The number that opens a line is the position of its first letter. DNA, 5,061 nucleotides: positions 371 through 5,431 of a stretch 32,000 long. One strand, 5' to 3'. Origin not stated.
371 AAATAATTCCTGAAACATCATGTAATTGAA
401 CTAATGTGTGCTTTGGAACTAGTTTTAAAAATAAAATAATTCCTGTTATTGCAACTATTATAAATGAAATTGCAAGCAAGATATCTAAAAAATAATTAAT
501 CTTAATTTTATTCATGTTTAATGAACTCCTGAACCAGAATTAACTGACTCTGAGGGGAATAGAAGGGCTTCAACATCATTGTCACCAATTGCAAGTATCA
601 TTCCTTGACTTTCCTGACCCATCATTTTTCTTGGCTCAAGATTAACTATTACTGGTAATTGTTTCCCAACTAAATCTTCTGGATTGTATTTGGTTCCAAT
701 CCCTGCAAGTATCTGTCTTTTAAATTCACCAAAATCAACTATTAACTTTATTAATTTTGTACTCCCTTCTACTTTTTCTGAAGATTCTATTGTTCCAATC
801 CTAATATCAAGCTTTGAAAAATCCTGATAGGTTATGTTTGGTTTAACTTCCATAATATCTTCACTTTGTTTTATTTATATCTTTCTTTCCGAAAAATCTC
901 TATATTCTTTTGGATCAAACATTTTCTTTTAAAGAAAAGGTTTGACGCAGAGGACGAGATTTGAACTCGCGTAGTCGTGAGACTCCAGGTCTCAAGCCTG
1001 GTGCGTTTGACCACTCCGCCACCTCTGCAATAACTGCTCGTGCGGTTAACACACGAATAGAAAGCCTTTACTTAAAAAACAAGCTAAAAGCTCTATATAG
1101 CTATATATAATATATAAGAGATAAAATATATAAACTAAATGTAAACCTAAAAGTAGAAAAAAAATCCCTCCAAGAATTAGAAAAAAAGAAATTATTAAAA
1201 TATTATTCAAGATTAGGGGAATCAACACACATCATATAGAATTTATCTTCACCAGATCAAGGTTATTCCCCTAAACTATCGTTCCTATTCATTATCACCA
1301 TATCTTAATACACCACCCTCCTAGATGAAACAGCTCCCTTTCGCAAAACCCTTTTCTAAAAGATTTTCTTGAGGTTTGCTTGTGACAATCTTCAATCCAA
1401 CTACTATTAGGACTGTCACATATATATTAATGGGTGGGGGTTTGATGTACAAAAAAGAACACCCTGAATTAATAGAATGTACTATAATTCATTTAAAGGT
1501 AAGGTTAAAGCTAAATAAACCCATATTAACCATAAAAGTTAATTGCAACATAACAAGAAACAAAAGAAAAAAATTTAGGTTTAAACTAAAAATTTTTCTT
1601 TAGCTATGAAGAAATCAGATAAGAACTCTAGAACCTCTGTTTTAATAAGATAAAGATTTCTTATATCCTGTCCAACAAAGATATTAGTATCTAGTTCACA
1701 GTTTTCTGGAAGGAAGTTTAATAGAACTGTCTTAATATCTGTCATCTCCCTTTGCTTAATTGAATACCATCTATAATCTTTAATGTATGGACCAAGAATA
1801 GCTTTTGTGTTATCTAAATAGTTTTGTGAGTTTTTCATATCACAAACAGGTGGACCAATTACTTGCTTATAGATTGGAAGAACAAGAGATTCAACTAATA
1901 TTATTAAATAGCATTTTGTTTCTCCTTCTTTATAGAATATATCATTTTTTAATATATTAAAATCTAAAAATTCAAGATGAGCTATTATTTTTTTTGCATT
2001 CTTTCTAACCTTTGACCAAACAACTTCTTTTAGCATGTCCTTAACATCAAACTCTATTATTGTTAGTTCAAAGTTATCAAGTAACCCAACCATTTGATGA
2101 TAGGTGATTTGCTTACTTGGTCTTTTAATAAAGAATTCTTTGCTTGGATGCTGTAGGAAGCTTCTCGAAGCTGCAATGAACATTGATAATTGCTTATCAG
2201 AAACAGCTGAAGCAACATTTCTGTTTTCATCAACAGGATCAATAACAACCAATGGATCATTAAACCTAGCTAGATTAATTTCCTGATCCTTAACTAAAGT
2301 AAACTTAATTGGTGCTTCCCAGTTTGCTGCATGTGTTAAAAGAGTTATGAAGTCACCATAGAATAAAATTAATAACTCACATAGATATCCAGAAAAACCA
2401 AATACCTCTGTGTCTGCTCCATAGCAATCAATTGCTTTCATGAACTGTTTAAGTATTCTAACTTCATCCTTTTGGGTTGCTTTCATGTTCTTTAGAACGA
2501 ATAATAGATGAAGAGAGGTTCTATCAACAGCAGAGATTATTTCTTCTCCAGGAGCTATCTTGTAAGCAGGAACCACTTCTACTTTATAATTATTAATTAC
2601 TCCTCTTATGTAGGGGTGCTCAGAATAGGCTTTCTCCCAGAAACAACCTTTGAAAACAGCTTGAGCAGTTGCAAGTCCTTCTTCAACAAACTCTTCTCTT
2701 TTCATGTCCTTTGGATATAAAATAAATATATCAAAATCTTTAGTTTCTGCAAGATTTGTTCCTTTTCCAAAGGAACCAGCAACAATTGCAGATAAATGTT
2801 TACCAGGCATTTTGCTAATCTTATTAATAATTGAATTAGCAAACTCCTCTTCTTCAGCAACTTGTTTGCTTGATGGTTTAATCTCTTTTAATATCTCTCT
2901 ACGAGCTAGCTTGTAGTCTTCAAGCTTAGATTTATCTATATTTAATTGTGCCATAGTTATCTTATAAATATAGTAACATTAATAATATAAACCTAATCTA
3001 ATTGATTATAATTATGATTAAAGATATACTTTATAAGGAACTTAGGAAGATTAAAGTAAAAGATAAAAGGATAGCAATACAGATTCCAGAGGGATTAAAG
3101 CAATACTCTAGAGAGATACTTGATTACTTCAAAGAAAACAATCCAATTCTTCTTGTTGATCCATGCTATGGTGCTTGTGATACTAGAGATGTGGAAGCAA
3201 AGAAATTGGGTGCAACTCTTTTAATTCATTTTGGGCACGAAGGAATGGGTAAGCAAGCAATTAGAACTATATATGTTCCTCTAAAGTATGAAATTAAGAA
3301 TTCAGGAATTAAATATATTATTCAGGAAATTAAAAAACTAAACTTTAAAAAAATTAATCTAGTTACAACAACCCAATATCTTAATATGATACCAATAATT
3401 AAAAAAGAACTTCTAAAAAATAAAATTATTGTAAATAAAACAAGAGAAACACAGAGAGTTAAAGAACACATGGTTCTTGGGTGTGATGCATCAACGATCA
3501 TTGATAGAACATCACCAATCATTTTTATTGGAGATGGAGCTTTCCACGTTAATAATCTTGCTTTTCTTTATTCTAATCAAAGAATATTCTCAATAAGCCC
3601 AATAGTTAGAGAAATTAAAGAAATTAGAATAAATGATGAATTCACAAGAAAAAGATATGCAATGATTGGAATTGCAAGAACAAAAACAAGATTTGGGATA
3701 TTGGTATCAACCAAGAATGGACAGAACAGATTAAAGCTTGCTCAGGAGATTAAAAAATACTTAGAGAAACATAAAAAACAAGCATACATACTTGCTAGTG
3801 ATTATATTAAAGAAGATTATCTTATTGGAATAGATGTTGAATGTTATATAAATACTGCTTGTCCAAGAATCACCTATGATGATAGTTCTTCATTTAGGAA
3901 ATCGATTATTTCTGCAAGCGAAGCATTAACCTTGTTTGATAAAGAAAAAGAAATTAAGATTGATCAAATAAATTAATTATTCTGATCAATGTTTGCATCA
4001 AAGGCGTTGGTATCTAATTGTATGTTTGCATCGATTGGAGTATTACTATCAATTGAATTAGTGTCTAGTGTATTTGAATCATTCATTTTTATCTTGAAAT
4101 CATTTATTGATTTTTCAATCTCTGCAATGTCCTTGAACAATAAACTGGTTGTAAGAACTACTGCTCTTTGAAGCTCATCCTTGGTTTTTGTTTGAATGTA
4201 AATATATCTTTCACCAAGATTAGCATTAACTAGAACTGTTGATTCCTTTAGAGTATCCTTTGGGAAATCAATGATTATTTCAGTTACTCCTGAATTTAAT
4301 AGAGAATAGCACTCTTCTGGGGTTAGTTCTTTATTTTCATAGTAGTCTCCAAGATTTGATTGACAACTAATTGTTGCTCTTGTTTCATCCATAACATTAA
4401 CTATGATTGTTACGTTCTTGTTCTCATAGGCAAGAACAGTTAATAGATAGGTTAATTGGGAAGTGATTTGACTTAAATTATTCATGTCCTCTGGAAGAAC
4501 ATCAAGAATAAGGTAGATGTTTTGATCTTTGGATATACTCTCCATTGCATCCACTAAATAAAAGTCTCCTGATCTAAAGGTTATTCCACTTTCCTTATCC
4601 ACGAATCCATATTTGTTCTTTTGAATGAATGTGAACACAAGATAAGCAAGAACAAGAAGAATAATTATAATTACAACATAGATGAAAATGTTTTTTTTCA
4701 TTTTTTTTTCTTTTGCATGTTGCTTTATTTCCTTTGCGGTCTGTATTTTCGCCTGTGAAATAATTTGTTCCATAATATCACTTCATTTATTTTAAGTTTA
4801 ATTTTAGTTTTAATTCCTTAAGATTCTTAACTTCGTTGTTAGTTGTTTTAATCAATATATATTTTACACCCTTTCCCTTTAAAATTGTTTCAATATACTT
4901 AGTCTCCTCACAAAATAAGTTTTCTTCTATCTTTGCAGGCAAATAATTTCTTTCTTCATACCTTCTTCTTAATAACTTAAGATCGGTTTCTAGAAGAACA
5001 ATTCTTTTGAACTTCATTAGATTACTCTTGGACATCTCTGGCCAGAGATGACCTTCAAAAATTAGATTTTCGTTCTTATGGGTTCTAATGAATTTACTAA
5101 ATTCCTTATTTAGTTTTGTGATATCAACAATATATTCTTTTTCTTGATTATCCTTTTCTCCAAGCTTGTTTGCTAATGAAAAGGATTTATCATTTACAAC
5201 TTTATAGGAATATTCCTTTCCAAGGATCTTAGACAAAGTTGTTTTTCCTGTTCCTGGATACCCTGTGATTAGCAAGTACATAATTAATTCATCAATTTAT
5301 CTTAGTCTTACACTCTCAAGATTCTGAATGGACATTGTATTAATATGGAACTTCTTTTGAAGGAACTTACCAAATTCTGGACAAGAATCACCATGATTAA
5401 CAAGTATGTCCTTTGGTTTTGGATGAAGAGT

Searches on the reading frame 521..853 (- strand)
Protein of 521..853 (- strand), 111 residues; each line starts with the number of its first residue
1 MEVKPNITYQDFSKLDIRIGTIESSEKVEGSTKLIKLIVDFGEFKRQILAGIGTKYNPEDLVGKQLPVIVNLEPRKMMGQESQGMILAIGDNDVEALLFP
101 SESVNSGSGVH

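Call 24: search_protein_families(library=pfam, proteins=[window:521-853:-], max_evalue=0.001)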
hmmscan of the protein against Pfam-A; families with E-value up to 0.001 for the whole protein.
window:521-853:- (111 aa): 1 family
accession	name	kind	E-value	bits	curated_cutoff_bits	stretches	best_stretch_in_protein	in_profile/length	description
PF01588.26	tRNA_bind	-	8.9e-24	83.9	27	1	17-108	1-95/96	Putative tRNA binding domain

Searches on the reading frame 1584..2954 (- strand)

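Call 22: search_protein_families(library=pfam, proteins=[window:1584-2954:-], max_evalue=0.001)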
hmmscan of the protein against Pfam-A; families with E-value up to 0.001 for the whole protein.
window:1584-2954:- (457 aa): 3 families
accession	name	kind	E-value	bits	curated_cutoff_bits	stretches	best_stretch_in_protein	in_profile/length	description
PF09249.16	tRNA_NucTransf2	-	2.6e-41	140.8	27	1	163-275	1-112/113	tRNA nucleotidyltransferase, second domain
PF21133.2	CAA_C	-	8.3e-18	64.9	22.2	1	298-413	6-118/144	CCA-adding enzyme, C-terminal domain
PF01909.29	NTP_transf_2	-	5.4e-07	30.3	21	1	45-147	7-91/93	Nucleotidyltransferase domain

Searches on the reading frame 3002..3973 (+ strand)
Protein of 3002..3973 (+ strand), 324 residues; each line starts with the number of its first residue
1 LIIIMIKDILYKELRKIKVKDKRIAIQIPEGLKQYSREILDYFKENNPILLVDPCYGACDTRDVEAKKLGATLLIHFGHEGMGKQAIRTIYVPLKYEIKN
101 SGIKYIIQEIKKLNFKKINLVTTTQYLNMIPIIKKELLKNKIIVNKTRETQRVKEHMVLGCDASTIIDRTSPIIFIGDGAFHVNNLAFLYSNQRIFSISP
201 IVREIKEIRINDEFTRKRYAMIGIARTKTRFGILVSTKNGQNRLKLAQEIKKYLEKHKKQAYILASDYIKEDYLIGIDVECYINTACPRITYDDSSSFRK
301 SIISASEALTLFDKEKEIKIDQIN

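Call 22: search_protein_families(library=pfam, proteins=[window:3002-3973:+], max_evalue=0.001)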
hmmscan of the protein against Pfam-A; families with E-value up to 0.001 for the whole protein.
window:3002-3973:+ (324 aa): 1 family
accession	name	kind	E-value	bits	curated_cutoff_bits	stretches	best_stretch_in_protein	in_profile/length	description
PF01866.22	Diphthamide_syn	-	2.8e-66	224.4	33.2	1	29-317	2-296/302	Putative diphthamide synthesis protein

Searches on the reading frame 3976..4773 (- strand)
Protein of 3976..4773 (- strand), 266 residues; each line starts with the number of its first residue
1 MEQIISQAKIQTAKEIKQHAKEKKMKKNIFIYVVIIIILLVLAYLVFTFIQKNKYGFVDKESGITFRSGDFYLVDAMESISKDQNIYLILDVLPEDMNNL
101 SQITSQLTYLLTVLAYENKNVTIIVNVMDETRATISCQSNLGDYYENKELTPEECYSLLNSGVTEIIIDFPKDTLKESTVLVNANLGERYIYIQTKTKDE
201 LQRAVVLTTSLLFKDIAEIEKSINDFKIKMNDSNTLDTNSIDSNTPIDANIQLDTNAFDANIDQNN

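Call 22: search_protein_families(library=pfam, proteins=[window:3976-4773:-], max_evalue=0.001)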
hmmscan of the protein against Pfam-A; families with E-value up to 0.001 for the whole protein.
window:3976-4773:- (266 aa): 1 family
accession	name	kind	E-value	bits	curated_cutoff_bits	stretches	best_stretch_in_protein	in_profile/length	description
PF17555.7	TssN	-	0.00039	20.4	30.3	0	10-65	77-132/274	Type VI secretion system, TssN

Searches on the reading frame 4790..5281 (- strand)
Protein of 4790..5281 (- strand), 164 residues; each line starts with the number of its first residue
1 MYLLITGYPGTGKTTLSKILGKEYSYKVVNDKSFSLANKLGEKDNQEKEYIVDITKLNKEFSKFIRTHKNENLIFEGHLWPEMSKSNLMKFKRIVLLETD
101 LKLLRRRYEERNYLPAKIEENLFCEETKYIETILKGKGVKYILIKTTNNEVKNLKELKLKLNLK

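Call 22: search_protein_families(library=pfam, proteins=[window:4790-5281:-], max_evalue=0.001)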
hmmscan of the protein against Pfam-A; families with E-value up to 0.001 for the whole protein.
window:4790-5281:- (164 aa): 7 families
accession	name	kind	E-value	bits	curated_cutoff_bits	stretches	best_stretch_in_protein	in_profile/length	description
PF13238.12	AAA_18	-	2.1e-17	64.2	29.4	1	4-125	2-125/128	AAA domain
PF13207.12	AAA_17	-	1e-08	36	27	1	6-111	1-123/136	AAA domain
PF03215.21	Rad17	-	8.5e-06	26.3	23.8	1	3-98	48-139/186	Rad17 P-loop domain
PF13521.12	AAA_28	-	2.9e-05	24.8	27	1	4-60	3-59/164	AAA domain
PF00004.35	AAA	-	3.2e-05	24.8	21.2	1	3-53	1-52/131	ATPase family associated with various cellular activities (AAA)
PF13671.12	AAA_33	-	0.00011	22.9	27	1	4-113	3-120/143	AAA domain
PF20720.3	nSTAND3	-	0.00072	19.7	27.2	0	2-44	19-64/155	Novel STAND NTPase 3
